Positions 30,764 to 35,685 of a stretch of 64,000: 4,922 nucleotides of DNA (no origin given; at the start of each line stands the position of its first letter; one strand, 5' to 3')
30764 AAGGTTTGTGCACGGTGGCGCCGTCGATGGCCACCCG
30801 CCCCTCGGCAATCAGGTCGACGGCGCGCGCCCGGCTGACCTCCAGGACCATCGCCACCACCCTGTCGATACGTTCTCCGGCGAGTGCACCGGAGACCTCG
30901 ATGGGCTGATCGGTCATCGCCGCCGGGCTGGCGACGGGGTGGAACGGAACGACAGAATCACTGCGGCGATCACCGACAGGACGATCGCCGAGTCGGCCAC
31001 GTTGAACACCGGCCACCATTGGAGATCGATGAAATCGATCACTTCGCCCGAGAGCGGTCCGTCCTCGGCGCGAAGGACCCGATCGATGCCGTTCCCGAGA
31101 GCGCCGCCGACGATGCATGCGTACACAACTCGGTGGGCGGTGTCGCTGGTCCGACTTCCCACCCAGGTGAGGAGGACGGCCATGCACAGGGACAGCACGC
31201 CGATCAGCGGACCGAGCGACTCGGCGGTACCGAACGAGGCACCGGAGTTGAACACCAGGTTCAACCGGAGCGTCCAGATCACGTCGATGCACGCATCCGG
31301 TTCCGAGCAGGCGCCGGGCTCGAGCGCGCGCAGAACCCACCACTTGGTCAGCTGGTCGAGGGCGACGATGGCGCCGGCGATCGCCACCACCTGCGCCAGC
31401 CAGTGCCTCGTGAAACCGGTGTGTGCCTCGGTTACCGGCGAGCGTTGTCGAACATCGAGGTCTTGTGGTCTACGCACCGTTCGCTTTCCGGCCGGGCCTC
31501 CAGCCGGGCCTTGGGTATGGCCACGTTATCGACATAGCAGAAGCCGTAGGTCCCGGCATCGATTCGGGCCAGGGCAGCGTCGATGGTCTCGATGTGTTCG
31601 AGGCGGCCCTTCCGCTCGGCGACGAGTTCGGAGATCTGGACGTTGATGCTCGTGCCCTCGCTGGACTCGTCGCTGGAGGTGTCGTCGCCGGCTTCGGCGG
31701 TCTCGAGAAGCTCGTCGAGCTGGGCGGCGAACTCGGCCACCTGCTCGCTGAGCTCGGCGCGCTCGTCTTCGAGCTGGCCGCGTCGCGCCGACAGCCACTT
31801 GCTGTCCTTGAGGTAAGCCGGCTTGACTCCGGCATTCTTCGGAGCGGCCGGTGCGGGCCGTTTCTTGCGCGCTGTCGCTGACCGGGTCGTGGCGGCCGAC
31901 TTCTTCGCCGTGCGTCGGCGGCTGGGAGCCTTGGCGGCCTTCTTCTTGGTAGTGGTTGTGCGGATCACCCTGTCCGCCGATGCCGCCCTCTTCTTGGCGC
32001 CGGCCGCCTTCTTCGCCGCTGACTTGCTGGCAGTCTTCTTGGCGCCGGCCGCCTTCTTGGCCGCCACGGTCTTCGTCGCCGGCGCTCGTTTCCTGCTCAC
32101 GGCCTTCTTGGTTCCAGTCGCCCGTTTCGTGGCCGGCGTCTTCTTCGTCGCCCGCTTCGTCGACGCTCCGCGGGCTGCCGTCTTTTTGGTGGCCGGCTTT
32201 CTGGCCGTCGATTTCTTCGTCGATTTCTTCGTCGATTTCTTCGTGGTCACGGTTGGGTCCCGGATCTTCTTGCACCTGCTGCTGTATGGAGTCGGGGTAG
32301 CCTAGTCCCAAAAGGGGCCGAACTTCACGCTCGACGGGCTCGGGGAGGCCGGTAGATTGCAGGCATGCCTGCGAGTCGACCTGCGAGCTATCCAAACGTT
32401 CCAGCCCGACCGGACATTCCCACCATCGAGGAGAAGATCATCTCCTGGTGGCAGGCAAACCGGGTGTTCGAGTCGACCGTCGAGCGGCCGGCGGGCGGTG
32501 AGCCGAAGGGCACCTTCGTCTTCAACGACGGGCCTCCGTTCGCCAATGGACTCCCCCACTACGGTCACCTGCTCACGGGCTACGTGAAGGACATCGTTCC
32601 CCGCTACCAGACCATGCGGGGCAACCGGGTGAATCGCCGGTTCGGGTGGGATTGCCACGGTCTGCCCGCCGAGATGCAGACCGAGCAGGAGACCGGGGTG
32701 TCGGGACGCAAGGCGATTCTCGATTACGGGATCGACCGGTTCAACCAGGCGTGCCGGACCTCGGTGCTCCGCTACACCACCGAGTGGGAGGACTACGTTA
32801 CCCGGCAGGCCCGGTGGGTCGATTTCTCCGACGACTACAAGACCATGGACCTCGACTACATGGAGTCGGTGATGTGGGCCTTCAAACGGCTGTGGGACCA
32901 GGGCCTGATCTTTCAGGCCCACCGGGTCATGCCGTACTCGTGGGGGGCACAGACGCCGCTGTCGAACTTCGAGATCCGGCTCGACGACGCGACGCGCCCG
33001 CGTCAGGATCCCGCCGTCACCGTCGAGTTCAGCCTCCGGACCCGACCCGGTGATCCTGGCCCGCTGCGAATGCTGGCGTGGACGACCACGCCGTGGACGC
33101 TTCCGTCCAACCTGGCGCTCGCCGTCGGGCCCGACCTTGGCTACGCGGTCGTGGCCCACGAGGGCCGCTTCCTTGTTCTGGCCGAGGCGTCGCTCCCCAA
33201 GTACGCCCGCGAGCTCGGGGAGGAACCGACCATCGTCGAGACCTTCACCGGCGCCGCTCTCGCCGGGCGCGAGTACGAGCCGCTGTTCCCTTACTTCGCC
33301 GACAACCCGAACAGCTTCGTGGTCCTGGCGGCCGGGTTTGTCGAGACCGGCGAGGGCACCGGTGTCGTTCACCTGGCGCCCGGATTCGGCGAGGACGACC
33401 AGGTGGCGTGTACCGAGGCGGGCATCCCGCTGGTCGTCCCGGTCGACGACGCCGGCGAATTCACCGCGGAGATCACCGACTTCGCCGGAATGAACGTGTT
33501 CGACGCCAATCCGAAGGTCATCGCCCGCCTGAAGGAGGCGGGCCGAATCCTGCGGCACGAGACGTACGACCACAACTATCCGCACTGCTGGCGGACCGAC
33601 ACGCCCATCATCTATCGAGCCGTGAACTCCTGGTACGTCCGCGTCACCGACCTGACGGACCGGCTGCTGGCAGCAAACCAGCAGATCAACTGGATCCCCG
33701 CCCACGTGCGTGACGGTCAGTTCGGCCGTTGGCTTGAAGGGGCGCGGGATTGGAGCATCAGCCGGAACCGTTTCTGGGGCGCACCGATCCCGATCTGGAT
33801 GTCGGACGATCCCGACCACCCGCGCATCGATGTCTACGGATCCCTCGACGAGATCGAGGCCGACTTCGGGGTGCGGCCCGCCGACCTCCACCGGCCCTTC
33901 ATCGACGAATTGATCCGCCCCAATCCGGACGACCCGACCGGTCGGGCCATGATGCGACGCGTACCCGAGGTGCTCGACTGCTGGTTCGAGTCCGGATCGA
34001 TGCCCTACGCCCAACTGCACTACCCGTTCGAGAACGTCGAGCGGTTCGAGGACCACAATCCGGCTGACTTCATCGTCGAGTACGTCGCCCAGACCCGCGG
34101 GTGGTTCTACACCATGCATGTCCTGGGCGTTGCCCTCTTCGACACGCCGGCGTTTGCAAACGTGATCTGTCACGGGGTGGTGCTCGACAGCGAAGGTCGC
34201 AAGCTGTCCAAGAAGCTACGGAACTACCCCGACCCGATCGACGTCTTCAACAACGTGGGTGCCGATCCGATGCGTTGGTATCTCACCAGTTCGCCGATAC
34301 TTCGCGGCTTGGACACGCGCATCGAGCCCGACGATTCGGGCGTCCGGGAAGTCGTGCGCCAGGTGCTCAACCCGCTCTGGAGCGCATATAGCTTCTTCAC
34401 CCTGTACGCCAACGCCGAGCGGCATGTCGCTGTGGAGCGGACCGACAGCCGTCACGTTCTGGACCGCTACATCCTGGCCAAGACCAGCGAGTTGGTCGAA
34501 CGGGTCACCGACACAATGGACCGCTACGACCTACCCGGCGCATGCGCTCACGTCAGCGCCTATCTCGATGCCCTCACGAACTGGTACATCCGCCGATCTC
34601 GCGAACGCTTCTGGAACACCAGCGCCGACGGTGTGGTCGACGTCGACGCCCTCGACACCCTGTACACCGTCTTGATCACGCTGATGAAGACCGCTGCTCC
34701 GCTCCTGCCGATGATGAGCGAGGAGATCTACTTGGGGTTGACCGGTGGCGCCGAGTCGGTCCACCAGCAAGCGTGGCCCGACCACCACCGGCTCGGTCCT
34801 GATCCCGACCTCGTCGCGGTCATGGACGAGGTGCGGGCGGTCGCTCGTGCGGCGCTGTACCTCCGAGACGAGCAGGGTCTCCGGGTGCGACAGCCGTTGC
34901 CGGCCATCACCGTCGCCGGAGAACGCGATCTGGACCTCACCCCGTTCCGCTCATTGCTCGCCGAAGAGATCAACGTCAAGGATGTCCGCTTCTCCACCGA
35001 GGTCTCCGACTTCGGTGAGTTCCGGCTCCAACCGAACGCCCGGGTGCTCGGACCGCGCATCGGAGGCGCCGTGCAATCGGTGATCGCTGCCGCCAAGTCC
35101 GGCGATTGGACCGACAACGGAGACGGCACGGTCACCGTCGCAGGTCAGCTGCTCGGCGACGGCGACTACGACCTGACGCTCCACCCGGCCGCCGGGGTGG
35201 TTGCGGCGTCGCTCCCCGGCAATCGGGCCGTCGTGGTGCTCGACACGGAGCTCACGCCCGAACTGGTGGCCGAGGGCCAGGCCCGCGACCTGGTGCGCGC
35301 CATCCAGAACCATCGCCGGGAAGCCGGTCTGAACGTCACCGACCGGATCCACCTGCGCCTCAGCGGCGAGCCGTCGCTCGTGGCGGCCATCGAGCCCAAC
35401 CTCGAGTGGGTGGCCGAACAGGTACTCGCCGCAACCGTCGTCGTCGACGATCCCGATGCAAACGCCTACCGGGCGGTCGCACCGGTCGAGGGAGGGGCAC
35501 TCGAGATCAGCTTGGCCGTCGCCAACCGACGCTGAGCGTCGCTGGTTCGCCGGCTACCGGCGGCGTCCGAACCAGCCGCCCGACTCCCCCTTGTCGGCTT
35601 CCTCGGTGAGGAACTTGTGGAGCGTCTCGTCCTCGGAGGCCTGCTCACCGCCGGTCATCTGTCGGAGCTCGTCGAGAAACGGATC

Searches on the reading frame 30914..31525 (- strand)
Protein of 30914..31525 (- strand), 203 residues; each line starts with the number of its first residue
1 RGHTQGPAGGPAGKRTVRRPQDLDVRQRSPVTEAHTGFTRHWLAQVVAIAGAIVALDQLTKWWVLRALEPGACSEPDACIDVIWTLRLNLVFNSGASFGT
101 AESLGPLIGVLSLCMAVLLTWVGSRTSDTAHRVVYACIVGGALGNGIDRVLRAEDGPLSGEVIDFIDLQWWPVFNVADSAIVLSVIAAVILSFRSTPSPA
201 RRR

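Call 9: search_protein_families(library=pfam, proteins=[window:30914-31525:-], max_evalue=0.001)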
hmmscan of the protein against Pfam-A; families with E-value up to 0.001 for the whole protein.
window:30914-31525:- (203 aa): 1 family
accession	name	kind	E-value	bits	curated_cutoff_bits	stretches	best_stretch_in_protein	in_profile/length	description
PF01252.23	Peptidase_A8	-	2.1e-30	106.2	25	1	49-193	1-141/142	Signal peptidase (SPase) II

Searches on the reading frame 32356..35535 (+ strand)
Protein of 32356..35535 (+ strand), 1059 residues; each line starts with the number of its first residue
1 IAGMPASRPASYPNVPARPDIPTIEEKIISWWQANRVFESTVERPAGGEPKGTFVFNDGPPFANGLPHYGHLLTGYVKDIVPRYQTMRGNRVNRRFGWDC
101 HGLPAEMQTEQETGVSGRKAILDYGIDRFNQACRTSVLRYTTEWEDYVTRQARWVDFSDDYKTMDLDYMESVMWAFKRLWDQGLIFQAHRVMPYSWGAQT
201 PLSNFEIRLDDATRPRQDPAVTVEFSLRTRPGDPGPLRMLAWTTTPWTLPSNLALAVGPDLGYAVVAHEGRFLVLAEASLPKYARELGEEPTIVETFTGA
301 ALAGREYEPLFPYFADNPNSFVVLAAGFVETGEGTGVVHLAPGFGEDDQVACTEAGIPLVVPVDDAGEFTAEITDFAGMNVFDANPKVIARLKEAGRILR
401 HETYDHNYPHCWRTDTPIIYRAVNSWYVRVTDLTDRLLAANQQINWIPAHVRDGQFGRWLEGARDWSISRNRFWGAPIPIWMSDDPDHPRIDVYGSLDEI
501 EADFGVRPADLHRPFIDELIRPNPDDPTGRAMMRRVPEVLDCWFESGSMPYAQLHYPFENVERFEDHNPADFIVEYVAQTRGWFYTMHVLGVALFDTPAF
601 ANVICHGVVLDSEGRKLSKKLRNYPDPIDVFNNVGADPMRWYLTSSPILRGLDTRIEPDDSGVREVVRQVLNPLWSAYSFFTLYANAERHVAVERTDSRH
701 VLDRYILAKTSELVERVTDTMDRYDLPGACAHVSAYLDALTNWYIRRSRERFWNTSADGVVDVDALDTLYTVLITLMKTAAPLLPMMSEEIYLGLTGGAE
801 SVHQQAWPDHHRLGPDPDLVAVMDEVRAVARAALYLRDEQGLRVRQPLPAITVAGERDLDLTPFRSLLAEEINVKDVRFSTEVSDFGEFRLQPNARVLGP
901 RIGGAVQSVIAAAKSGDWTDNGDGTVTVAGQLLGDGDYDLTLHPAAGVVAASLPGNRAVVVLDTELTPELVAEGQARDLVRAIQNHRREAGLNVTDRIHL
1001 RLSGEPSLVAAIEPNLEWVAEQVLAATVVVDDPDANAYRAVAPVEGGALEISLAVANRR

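Call 9: search_protein_families(library=pfam, proteins=[window:32356-35535:+], max_evalue=0.001)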
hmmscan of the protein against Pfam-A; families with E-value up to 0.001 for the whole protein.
window:32356-35535:+ (1059 aa): 4 families
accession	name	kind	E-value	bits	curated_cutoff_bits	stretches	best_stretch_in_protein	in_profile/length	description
PF00133.28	tRNA-synt_1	-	8.5e-128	427.1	22.7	1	28-651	2-410/414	tRNA synthetases class I (I, L, M and V)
PF19302.4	DUF5915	-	2e-29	103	27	1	867-1036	3-176/195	Domain of unknown function (DUF5915)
PF08264.19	Anticodon_1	-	1e-23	84.3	25.1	1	703-850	1-146/148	Anticodon-binding domain of tRNA ligase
PF09334.17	tRNA-synt_1g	-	3.6e-13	49.5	20.1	1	61-124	8-70/391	tRNA synthetases class I (M)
